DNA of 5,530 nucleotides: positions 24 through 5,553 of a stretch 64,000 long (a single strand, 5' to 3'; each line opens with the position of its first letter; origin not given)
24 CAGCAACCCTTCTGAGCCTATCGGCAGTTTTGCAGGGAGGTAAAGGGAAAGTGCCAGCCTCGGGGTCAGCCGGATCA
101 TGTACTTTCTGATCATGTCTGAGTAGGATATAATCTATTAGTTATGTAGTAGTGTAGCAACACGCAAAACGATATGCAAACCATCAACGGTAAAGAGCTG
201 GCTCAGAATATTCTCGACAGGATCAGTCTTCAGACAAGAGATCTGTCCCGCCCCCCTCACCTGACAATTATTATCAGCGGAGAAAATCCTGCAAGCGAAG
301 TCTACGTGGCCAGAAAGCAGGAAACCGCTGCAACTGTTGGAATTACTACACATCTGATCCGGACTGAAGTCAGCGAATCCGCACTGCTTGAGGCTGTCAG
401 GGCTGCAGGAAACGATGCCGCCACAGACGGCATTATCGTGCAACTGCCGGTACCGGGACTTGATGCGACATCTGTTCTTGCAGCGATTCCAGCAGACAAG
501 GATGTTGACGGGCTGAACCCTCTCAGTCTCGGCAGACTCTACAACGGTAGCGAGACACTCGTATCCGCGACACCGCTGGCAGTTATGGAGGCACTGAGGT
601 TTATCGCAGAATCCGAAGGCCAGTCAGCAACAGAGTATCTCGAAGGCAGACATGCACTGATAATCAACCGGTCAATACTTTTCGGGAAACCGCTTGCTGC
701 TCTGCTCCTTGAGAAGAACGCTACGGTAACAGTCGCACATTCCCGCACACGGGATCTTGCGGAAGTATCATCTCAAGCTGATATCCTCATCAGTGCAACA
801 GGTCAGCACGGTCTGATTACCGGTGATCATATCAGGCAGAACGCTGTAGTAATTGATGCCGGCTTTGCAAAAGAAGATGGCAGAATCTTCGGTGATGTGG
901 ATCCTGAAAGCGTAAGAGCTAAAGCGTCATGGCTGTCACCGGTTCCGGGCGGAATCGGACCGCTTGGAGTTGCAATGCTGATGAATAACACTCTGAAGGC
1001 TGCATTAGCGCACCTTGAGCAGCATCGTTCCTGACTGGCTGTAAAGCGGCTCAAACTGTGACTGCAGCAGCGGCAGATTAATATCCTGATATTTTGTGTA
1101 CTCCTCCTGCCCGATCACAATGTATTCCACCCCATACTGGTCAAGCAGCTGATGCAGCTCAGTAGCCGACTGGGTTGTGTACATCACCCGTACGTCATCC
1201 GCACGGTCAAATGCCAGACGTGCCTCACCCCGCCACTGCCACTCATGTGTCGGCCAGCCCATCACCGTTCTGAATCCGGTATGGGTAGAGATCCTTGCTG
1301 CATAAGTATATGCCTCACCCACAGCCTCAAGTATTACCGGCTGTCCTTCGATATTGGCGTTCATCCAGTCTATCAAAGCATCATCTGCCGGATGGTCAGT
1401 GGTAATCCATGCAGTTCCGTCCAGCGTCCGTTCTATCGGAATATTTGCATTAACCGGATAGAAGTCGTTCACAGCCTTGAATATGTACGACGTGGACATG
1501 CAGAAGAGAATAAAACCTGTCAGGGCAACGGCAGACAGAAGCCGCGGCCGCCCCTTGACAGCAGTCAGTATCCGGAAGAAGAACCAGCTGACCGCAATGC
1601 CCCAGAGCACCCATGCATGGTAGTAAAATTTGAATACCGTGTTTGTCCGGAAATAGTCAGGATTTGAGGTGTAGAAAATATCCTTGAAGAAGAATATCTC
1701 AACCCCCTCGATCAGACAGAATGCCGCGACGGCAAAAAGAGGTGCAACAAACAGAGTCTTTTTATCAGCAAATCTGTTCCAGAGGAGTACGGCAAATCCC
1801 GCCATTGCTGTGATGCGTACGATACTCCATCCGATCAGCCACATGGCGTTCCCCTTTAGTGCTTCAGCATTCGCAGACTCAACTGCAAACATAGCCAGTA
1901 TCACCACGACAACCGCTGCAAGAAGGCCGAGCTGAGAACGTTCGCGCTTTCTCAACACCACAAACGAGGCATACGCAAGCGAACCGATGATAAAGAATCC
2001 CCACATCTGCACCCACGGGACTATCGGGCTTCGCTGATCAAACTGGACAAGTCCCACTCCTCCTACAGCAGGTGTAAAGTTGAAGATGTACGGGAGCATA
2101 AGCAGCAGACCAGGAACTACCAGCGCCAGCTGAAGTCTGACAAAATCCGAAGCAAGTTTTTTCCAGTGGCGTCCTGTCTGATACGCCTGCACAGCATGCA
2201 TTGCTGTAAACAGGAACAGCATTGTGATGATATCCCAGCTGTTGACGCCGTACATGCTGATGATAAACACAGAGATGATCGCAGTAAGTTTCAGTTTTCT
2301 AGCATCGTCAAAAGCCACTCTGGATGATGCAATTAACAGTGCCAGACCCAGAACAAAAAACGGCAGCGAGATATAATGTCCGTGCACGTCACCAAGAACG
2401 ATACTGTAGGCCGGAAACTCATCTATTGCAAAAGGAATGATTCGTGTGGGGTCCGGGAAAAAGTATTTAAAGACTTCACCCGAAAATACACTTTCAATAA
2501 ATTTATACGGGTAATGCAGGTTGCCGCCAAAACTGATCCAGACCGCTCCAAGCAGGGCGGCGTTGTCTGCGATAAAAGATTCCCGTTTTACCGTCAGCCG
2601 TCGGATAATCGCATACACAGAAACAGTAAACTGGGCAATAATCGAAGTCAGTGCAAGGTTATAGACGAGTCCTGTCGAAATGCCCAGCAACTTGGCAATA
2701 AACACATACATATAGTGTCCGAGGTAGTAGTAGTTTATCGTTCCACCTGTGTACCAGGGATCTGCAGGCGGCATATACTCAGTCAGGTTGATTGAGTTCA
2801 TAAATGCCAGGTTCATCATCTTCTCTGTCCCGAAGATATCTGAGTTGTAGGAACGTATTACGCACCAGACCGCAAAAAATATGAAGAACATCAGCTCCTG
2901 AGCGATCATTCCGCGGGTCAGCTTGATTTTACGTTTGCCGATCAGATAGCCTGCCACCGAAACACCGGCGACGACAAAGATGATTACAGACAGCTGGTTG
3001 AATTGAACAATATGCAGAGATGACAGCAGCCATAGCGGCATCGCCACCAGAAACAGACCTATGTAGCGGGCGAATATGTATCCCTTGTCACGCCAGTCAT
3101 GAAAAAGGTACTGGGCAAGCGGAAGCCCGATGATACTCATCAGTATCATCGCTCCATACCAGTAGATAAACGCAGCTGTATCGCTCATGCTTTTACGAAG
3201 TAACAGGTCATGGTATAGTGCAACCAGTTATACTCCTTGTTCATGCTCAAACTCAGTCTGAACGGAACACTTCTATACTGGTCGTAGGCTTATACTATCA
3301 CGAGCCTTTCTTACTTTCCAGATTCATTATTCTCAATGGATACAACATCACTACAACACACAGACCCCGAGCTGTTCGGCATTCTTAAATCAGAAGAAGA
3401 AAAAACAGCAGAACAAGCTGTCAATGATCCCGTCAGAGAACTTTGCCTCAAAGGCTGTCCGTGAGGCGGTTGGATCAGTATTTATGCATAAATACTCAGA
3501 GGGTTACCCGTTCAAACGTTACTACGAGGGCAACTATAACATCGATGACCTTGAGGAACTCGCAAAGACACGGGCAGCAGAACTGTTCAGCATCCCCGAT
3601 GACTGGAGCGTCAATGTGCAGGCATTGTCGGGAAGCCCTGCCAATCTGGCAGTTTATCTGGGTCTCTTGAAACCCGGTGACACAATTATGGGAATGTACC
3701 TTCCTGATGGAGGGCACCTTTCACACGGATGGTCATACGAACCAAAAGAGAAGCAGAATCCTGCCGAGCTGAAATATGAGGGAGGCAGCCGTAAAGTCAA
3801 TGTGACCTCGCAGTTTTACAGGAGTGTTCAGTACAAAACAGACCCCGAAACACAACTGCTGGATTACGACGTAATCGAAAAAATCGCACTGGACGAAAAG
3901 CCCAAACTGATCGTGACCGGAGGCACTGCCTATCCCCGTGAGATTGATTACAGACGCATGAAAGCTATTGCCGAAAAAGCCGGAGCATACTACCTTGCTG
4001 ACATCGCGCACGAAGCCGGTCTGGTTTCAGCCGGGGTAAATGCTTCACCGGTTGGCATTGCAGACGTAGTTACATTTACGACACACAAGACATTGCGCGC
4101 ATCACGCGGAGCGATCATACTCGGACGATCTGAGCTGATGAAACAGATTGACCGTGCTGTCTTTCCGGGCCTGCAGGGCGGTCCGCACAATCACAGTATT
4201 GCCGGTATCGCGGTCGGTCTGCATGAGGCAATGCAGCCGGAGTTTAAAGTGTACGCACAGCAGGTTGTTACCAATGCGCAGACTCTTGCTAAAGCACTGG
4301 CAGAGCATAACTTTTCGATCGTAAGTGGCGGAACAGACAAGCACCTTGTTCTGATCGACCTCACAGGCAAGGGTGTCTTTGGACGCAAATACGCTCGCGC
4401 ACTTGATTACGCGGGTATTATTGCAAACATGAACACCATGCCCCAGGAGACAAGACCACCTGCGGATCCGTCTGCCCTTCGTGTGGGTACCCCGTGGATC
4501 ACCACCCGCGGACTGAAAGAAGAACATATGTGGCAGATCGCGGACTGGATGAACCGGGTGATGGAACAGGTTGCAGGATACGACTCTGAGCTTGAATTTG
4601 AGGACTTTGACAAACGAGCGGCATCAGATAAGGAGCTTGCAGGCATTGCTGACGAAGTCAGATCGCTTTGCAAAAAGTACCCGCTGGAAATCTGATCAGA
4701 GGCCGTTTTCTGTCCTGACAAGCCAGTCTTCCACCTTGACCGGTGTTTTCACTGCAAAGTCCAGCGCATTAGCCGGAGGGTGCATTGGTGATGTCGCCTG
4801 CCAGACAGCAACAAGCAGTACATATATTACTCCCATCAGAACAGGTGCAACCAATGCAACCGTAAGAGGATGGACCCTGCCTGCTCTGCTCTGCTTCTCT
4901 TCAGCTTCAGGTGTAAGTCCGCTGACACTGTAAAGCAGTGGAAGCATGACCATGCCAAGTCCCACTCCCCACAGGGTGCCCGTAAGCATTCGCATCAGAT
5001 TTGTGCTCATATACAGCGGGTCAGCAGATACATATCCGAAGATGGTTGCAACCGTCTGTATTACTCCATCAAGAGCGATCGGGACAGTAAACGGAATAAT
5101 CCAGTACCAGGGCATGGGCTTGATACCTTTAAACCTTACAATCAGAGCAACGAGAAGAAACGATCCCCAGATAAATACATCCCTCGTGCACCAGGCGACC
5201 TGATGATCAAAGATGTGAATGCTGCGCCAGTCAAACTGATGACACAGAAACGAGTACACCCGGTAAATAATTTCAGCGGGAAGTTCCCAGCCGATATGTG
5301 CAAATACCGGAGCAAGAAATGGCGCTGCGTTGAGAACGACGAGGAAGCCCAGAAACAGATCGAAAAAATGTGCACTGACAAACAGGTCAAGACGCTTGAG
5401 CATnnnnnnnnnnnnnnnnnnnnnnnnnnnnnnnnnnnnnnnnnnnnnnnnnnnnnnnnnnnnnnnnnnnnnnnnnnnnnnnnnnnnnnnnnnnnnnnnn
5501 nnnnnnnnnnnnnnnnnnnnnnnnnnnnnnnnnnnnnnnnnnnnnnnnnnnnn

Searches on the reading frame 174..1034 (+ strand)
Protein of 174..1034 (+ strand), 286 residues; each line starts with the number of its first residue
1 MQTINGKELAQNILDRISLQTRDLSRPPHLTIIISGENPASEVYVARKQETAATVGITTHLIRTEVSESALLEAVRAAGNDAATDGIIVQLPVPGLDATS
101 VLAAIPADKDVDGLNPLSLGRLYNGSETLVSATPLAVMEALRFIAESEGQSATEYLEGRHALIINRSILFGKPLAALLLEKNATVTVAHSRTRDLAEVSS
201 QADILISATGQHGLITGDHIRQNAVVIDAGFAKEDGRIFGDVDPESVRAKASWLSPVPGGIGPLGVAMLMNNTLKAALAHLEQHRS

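Call 56: search_protein_families(library=pfam, proteins=[window:174-1034:+], max_evalue=0.001)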
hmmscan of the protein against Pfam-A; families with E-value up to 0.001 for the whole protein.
window:174-1034:+ (286 aa): 2 families
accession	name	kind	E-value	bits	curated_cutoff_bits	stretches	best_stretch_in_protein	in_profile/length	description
PF02882.25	THF_DHG_CYH_C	-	2.8e-50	170.2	27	1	116-279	2-158/160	Tetrahydrofolate dehydrogenase/cyclohydrolase, NAD(P)-binding domain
PF00763.28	THF_DHG_CYH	-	2.5e-25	89.4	32.8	1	4-112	1-115/115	Tetrahydrofolate dehydrogenase/cyclohydrolase, catalytic domain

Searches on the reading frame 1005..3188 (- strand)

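Call 56: search_protein_families(library=pfam, proteins=[window:1005-3188:-], max_evalue=0.001)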
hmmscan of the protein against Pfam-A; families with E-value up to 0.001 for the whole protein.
window:1005-3188:- (727 aa): 1 family
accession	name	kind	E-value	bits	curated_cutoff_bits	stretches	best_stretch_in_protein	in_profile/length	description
PF10060.15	DUF2298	-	4.6e-94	316.5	27.8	1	47-529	1-488/488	Uncharacterized membrane protein (DUF2298)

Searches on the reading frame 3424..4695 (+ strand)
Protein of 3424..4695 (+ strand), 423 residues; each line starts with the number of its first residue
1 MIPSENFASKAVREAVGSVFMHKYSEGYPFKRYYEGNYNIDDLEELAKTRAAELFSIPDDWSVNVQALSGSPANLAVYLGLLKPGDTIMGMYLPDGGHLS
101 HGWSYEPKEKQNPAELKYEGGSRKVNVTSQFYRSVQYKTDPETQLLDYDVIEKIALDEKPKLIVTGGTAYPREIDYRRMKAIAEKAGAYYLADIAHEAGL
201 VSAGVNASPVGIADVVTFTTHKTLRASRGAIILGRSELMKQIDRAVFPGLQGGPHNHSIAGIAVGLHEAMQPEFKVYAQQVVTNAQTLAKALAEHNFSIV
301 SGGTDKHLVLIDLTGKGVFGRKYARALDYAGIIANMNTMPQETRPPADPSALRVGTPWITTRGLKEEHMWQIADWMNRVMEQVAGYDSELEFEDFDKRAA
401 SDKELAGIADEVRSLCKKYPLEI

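Call 56: search_protein_families(library=pfam, proteins=[window:3424-4695:+], max_evalue=0.001)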
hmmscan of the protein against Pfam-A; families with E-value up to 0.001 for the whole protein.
window:3424-4695:+ (423 aa): 2 families
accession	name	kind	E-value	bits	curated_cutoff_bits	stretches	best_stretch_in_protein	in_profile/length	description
PF00464.25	SHMT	-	3.2e-137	457.8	27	1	1-376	25-399/399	Serine hydroxymethyltransferase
PF00155.27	Aminotran_1_2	-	0.00012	21.8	19.7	0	167-302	160-300/361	Aminotransferase class I and II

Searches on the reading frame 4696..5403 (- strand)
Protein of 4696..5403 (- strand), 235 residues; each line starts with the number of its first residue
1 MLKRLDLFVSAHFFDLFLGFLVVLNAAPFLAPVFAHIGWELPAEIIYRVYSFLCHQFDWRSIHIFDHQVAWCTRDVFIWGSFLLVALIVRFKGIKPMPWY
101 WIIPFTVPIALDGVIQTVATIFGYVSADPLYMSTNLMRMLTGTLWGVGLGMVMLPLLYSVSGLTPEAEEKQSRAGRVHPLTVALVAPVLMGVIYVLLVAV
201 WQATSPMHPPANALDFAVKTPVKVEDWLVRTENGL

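Call 56: search_protein_families(library=pfam, proteins=[window:4696-5403:-], max_evalue=0.001)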
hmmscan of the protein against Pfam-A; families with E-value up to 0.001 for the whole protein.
window:4696-5403:- (235 aa): 1 family
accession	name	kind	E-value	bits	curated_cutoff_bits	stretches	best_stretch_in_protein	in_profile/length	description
PF09858.14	DUF2085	-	3.6e-16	59.8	25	1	54-151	1-89/90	Predicted membrane protein (DUF2085)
